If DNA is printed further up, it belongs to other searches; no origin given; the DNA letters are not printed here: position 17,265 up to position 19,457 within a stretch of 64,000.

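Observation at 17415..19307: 630-aa protein fusing an XRE HTH to a C-terminal HEPN-like R-N-x3-H module through a ~450-aa unknown helical region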

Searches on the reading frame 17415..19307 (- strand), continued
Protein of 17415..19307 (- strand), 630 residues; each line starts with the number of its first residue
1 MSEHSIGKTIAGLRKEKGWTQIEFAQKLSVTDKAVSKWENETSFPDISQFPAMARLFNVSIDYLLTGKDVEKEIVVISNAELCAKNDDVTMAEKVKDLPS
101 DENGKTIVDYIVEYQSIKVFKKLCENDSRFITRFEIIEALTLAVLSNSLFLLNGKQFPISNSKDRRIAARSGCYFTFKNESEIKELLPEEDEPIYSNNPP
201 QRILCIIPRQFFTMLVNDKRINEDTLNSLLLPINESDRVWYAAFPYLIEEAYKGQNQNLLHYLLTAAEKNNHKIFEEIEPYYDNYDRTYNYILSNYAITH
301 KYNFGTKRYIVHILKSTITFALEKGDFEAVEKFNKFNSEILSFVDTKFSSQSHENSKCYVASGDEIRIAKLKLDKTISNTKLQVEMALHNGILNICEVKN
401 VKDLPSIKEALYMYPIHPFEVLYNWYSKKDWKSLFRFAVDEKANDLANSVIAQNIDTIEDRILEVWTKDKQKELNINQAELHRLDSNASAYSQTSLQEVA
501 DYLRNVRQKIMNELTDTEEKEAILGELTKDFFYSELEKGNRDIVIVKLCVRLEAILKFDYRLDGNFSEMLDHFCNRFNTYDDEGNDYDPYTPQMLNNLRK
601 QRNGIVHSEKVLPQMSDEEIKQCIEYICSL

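Call 77: list_cluster_members(proteins=[P0042, P0023, P0096, P0047, P0113, P0294, P0303, P0292, P0388, P0340])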
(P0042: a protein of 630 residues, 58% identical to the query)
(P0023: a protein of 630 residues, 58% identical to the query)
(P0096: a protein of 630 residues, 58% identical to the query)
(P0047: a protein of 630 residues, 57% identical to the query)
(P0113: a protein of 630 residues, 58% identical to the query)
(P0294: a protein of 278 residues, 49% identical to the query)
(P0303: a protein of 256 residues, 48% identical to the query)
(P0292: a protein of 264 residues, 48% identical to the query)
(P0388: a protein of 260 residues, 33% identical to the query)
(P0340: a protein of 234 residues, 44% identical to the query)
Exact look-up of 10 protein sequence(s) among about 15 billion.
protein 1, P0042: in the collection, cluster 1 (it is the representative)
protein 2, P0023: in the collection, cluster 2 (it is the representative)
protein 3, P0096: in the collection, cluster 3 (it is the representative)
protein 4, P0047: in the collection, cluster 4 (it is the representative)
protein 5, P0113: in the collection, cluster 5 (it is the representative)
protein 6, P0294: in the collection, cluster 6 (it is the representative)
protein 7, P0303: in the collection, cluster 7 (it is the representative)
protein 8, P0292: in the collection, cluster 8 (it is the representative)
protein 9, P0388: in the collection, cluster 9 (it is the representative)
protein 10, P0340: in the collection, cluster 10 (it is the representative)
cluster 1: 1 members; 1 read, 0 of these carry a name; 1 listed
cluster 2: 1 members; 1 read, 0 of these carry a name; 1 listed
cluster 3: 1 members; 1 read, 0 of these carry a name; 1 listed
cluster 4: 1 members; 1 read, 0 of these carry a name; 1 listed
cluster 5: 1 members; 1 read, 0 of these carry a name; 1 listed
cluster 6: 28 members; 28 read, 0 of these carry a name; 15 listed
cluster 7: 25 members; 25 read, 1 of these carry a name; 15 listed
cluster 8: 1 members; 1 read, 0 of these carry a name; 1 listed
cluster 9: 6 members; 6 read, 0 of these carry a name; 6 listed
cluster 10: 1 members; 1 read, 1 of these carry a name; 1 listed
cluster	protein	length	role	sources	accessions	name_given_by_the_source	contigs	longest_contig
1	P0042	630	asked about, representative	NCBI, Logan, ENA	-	-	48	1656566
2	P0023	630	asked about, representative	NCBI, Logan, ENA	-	-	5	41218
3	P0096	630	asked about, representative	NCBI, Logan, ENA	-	-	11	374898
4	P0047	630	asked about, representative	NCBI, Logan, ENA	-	-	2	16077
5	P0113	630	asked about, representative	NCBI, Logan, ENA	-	-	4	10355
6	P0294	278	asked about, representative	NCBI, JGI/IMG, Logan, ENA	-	-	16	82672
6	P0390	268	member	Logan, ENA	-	-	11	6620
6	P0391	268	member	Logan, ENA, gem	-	-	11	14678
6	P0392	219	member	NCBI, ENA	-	-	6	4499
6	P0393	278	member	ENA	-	-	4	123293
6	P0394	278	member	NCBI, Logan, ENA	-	-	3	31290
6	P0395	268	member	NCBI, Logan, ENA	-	-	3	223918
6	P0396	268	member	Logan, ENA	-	-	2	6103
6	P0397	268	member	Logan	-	-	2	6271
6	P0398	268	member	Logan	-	-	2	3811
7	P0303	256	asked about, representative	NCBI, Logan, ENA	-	-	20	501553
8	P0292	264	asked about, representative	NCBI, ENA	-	-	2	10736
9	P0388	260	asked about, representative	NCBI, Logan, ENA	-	-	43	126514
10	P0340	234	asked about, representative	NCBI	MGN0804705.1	MAG: hypothetical protein ACI4MS_04925 [Candidatus Coproplasma sp.]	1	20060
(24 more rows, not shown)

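Call 82: search_protein_families(library=padloc, alignment_id=A5, max_evalue=0.00001)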
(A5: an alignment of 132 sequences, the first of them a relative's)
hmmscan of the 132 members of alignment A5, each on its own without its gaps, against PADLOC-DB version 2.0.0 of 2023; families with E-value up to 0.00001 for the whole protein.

A. member 1, L001:4155-5720:- (521 aa): 0 families

B. families by the number of members that match (of 132 scanned): 67 families (the first 25 are shown)
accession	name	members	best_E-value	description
PDLC02926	HTH_VI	3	4.3e-12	-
PDLC04140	mad8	3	9.1e-10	mads_8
PDLC04135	mad3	2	1.5e-43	mads_3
PDLC03954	RmrA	2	3.5e-12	-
PDLC03951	RmrA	2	4.2e-12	-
PDLC04775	PDC-M69A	2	2.9e-08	-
PDLC03949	RmrA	2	3.3e-08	-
PDLC03952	RmrA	2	3.6e-08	-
PDLC03945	RmrA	2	9e-08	-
PDLC04787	PDC-S01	1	1.8e-148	-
PDLC05078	PDC-S72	1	4.4e-146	-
PDLC04984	PDC-S27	1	6.7e-96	-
PDLC04030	PD-T4-2_B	1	1.1e-40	-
PDLC04789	PDC-S01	1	4.4e-32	-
PDLC04791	PDC-S01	1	3.3e-24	-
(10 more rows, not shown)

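Call 83: search_protein_families(library=pfam, alignment_id=A5, max_evalue=0.00001)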
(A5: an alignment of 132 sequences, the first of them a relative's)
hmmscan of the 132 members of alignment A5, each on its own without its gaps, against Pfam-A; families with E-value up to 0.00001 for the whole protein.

A. member 1, L001:4155-5720:- (521 aa): 1 family
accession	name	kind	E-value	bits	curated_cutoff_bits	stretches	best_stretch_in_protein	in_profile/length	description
PF07556.16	DUF1538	-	1.6e-138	459.3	22.6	2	37-242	1-211/211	Protein of unknown function (DUF1538)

B. families by the number of members that match (of 132 scanned): 157 families (the first 25 are shown)
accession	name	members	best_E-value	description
PF13306.12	LRR_5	3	3.7e-159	BspA type Leucine rich repeat region (6 copies)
PF04055.27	Radical_SAM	3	9.4e-28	Radical SAM superfamily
PF13855.12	LRR_8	3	1.5e-26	Leucine rich repeat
PF01381.28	HTH_3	3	8.4e-18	Helix-turn-helix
PF03590.20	AsnA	2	1.7e-103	Aspartate-ammonia ligase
PF05991.17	NYN_YacP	2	1.5e-40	YacP-like NYN domain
PF00005.33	ABC_tran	2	1.2e-35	ABC transporter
PF00107.32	ADH_zinc_N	2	4.3e-27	Zinc-binding dehydrogenase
PF08240.17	ADH_N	2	9.1e-27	Alcohol dehydrogenase GroES-like domain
PF13481.12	AAA_25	2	1.6e-26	AAA domain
PF00679.30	EFG_C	2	1.8e-20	Elongation factor G C-terminus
PF00270.35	DEAD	2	1.9e-19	DEAD/DEAH box helicase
PF06745.19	ATPase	2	2.6e-18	KaiC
PF14022.11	DUF4238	2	8.1e-16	Protein of unknown function (DUF4238)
PF01243.27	PNPOx_N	2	1.9e-12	Pyridoxamine 5'-phosphate oxidase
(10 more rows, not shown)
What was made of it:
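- On Known anti-phage defence systems (PADLOC v2.0): Most neighbours are housekeeping genes (calls 82, 83).
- The neighbourhoods are housekeeping (call 83). The context is chromosomal and housekeeping (call 83).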

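Call 94: search_protein_families(library=pfam, proteins=[L053:4996-5958:+, L059:5026-5994:+, L054:2246-2629:+], max_evalue=0.1)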
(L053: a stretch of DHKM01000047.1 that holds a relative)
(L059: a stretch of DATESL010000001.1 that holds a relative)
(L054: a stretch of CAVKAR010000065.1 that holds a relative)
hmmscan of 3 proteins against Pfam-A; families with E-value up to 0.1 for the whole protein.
L053:4996-5958:+ (321 aa): 0 families

L059:5026-5994:+ (323 aa): 0 families

L054:2246-2629:+ (128 aa): 3 families
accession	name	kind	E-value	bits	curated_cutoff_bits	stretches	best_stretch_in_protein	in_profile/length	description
PF01637.24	ATPase_2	-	0.00021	21.6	33.2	1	5-46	6-47/225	ATPase domain predominantly from Archaea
PF13173.12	AAA_14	-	0.0045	17.4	27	1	20-44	3-27/129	AAA domain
PF13191.12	AAA_16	-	0.032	15.2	32.6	1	5-54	7-58/167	AAA ATPase domain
